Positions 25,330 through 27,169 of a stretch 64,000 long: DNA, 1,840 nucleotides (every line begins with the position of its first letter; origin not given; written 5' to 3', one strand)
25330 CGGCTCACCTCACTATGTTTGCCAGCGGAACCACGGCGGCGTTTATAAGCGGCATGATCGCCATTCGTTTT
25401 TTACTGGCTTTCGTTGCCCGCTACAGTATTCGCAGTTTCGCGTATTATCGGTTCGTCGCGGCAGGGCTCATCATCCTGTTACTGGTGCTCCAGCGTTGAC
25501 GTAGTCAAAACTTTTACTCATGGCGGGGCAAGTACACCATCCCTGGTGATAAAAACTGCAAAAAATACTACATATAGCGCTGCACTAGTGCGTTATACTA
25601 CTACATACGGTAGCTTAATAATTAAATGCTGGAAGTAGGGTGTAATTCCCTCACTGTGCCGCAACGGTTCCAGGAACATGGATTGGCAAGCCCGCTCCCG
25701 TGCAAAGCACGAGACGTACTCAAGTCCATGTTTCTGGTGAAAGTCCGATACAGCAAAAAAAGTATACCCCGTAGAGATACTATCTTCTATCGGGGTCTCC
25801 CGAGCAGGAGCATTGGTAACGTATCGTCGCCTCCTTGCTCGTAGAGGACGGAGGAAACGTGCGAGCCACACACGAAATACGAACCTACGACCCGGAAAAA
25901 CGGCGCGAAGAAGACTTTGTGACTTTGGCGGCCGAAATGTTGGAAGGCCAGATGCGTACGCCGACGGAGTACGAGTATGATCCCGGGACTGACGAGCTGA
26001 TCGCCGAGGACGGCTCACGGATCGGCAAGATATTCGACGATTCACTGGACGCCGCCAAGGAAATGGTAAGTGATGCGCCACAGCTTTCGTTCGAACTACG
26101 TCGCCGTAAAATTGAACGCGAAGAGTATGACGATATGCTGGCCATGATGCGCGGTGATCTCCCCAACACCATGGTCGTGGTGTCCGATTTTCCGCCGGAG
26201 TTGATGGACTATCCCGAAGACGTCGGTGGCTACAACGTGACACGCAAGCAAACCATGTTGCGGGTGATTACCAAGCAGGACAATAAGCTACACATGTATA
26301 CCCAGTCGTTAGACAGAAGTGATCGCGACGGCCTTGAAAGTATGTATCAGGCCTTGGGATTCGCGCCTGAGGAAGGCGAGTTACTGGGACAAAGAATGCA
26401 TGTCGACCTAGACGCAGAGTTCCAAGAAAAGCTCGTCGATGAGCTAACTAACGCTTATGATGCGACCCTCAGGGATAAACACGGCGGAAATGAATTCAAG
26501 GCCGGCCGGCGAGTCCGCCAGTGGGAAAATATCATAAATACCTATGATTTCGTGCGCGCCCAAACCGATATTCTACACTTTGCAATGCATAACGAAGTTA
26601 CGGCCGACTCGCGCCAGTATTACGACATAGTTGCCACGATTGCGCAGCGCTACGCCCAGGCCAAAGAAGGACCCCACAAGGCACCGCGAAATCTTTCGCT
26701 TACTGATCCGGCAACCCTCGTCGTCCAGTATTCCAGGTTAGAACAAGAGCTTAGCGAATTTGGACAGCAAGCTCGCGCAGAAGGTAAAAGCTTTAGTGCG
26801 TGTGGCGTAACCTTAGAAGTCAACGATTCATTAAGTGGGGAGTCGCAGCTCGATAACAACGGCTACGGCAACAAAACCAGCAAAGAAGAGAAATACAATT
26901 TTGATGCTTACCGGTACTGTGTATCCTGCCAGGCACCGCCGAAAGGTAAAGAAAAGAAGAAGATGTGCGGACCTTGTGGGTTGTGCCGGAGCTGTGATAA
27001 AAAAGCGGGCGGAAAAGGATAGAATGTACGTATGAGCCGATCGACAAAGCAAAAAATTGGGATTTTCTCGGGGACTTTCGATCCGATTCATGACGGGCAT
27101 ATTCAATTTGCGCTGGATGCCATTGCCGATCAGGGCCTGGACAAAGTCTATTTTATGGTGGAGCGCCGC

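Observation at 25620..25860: Cobalamin-riboswitch-like leader with an SD-sequestering expression platform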

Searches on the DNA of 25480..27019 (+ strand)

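Call 4: search_rna_families(source=window, start=25480, end=25900, threshold=evalue, max_evalue=10, show_alignments=6)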
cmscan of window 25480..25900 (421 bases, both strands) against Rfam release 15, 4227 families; matches with E-value up to 10: 7.
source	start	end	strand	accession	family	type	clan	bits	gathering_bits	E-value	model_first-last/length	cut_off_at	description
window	25613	25736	+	RF01482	AdoCbl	Cis-reg; riboswitch;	CL00101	24.9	50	0.016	1-149/149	no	AdoCbl (Cobalamin/B12) riboswitch aptamer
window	25783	25802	-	RF01111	SBWMV2_UPD-PKk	Cis-reg;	-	15.2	35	3.4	1-21/21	no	Pseudoknot of upstream pseudoknot domain (UPD) of the 3'UTR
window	25711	25782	+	RF02211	ZFAT-AS1_1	Gene; lncRNA;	-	14.4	80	1.4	1-79/79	no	ZFAT antisense RNA 1 conserved region 1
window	25731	25758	+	RF02003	group-II-D1D4-4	Intron;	CL00102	12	49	2.4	1-138/138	no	Group II catalytic intron D1-D4-4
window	25610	25672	+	RF00233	Tymo_tRNA-like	Cis-reg;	-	11.8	40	6.3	1-84/84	no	Tymovirus/Pomovirus/Furovirus tRNA-like 3' UTR element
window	25622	25787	+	RF00050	FMN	Cis-reg; riboswitch;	-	11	66.2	6.8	1-138/138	no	FMN riboswitch aptamer (RFN element)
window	25549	25605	+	RF00023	tmRNA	Gene;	CL00001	8.6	47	0.2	84-140/374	no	transfer-messenger RNA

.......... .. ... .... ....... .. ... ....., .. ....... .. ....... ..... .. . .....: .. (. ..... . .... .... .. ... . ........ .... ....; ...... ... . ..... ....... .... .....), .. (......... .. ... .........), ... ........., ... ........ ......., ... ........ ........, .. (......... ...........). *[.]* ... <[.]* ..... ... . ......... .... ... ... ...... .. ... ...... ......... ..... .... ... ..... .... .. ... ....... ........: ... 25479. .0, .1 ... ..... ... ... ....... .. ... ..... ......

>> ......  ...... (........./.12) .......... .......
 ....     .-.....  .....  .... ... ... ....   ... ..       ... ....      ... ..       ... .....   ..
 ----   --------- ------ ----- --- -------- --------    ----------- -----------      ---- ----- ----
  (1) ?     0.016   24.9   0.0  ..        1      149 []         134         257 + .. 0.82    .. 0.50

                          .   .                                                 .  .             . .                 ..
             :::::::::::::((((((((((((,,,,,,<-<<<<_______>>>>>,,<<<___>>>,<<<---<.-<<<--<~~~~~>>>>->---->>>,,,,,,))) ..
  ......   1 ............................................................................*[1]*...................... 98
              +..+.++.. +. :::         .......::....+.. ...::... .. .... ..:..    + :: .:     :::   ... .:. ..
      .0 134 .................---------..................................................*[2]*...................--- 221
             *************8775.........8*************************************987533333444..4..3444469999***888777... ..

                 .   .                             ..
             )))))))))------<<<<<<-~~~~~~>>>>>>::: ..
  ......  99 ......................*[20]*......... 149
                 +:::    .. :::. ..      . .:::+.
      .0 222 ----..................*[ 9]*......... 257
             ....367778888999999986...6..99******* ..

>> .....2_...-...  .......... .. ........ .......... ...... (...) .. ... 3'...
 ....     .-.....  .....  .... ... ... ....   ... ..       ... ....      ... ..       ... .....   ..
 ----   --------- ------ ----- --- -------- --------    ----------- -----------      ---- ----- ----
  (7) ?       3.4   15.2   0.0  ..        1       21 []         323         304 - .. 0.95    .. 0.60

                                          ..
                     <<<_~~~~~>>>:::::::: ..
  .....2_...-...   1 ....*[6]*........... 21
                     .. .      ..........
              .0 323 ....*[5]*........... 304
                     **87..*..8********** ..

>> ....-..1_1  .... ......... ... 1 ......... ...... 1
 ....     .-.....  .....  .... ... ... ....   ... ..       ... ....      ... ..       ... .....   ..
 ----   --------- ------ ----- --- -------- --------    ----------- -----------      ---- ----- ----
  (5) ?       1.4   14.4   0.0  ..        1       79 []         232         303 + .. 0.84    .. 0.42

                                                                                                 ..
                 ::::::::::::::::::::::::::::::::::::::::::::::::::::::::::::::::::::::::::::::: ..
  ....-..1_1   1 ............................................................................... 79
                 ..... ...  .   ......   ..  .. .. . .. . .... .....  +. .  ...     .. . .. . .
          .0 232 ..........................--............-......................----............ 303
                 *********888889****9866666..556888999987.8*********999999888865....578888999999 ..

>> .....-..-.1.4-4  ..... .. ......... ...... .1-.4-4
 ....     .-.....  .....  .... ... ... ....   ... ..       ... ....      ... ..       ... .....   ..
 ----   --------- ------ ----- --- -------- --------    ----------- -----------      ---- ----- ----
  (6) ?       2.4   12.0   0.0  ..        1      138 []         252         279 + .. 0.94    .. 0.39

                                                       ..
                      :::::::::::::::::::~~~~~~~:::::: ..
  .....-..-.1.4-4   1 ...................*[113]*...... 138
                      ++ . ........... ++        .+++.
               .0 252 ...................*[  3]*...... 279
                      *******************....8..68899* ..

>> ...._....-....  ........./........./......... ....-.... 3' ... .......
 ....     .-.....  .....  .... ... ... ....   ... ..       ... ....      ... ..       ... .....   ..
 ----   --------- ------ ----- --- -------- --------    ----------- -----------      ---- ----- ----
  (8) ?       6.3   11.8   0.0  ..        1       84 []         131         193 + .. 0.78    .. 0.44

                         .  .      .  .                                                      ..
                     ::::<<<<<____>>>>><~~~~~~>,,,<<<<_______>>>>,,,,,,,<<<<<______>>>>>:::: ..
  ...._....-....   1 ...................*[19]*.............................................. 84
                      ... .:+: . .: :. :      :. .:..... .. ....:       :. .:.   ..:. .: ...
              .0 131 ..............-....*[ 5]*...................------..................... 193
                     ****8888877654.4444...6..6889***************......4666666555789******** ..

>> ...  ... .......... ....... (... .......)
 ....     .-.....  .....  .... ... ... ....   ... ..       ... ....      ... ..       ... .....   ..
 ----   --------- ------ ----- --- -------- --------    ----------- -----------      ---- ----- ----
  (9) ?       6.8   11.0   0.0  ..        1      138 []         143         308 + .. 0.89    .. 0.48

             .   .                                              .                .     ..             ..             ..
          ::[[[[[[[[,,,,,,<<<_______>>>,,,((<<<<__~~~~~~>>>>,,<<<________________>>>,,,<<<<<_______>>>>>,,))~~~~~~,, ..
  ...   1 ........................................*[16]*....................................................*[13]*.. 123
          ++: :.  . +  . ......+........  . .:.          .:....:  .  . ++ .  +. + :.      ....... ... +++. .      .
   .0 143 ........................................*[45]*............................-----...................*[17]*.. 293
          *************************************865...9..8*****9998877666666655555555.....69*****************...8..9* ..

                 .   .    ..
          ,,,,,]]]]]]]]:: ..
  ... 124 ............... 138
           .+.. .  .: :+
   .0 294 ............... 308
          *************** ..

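Call 14: search_rna_families(sources=[L001, L002, L003, L004, L005, L007, L008, L009, L010, L011, L012, L013, L014, L015, L016, L018, L020, L022, L024, L025], threshold=gathering, show_alignments=3)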
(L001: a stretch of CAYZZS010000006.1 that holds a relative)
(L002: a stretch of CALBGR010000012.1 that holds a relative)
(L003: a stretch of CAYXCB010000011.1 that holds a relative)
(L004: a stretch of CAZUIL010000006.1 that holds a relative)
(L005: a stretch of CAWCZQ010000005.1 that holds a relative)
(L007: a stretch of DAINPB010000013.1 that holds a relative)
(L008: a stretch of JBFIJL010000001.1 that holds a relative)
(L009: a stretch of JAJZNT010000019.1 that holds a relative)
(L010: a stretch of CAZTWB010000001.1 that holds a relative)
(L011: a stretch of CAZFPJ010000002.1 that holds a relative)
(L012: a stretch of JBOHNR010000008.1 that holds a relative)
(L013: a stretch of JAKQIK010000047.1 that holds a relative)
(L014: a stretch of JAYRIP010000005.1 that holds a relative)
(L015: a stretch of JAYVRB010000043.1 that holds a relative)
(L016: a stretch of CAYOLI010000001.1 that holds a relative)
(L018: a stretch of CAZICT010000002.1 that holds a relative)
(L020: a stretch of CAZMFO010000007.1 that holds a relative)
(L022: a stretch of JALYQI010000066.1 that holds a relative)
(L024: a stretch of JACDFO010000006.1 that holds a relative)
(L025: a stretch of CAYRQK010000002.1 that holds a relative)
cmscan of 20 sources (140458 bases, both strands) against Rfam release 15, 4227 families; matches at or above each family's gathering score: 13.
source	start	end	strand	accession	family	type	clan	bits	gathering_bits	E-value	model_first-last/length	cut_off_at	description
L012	2766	2843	+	RF01689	AdoCbl-II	Cis-reg; riboswitch;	CL00101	46.2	36.5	1.3e-07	1-81/81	no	AdoCbl-II (Cobalamin/B12) riboswitch aptamer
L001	2760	2907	+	RF00174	Cobalamin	Cis-reg; riboswitch;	CL00101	41.9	31.5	7.9e-07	1-189/189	no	Cobalamin riboswitch aptamer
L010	2839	2911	+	RF01689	AdoCbl-II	Cis-reg; riboswitch;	CL00101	40.6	36.5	6.8e-06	1-81/81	no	AdoCbl-II (Cobalamin/B12) riboswitch aptamer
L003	2810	2887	+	RF01689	AdoCbl-II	Cis-reg; riboswitch;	CL00101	40.5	36.5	7.2e-06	1-81/81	no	AdoCbl-II (Cobalamin/B12) riboswitch aptamer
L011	2826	2904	+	RF01689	AdoCbl-II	Cis-reg; riboswitch;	CL00101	40.5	36.5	7.3e-06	1-81/81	no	AdoCbl-II (Cobalamin/B12) riboswitch aptamer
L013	2817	2893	+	RF01689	AdoCbl-II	Cis-reg; riboswitch;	CL00101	39.8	36.5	1.2e-05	1-81/81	no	AdoCbl-II (Cobalamin/B12) riboswitch aptamer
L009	2741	2874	+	RF00174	Cobalamin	Cis-reg; riboswitch;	CL00101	39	31.5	5.3e-06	1-189/189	no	Cobalamin riboswitch aptamer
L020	2825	2902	+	RF01689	AdoCbl-II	Cis-reg; riboswitch;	CL00101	38.8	36.5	2.5e-05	1-81/81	no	AdoCbl-II (Cobalamin/B12) riboswitch aptamer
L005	2793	2914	+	RF00174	Cobalamin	Cis-reg; riboswitch;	CL00101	38.7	31.5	6.3e-06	1-189/189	no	Cobalamin riboswitch aptamer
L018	2814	2887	+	RF01689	AdoCbl-II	Cis-reg; riboswitch;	CL00101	36.7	36.5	0.00011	1-81/81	no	AdoCbl-II (Cobalamin/B12) riboswitch aptamer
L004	2749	2942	+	RF00174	Cobalamin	Cis-reg; riboswitch;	CL00101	36.4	31.5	2.9e-05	1-189/189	no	Cobalamin riboswitch aptamer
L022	2753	2884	+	RF00174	Cobalamin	Cis-reg; riboswitch;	CL00101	35.5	31.5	5.1e-05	1-189/189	no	Cobalamin riboswitch aptamer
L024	2765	2901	+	RF00174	Cobalamin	Cis-reg; riboswitch;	CL00101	33.5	31.5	0.00019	1-189/189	no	Cobalamin riboswitch aptamer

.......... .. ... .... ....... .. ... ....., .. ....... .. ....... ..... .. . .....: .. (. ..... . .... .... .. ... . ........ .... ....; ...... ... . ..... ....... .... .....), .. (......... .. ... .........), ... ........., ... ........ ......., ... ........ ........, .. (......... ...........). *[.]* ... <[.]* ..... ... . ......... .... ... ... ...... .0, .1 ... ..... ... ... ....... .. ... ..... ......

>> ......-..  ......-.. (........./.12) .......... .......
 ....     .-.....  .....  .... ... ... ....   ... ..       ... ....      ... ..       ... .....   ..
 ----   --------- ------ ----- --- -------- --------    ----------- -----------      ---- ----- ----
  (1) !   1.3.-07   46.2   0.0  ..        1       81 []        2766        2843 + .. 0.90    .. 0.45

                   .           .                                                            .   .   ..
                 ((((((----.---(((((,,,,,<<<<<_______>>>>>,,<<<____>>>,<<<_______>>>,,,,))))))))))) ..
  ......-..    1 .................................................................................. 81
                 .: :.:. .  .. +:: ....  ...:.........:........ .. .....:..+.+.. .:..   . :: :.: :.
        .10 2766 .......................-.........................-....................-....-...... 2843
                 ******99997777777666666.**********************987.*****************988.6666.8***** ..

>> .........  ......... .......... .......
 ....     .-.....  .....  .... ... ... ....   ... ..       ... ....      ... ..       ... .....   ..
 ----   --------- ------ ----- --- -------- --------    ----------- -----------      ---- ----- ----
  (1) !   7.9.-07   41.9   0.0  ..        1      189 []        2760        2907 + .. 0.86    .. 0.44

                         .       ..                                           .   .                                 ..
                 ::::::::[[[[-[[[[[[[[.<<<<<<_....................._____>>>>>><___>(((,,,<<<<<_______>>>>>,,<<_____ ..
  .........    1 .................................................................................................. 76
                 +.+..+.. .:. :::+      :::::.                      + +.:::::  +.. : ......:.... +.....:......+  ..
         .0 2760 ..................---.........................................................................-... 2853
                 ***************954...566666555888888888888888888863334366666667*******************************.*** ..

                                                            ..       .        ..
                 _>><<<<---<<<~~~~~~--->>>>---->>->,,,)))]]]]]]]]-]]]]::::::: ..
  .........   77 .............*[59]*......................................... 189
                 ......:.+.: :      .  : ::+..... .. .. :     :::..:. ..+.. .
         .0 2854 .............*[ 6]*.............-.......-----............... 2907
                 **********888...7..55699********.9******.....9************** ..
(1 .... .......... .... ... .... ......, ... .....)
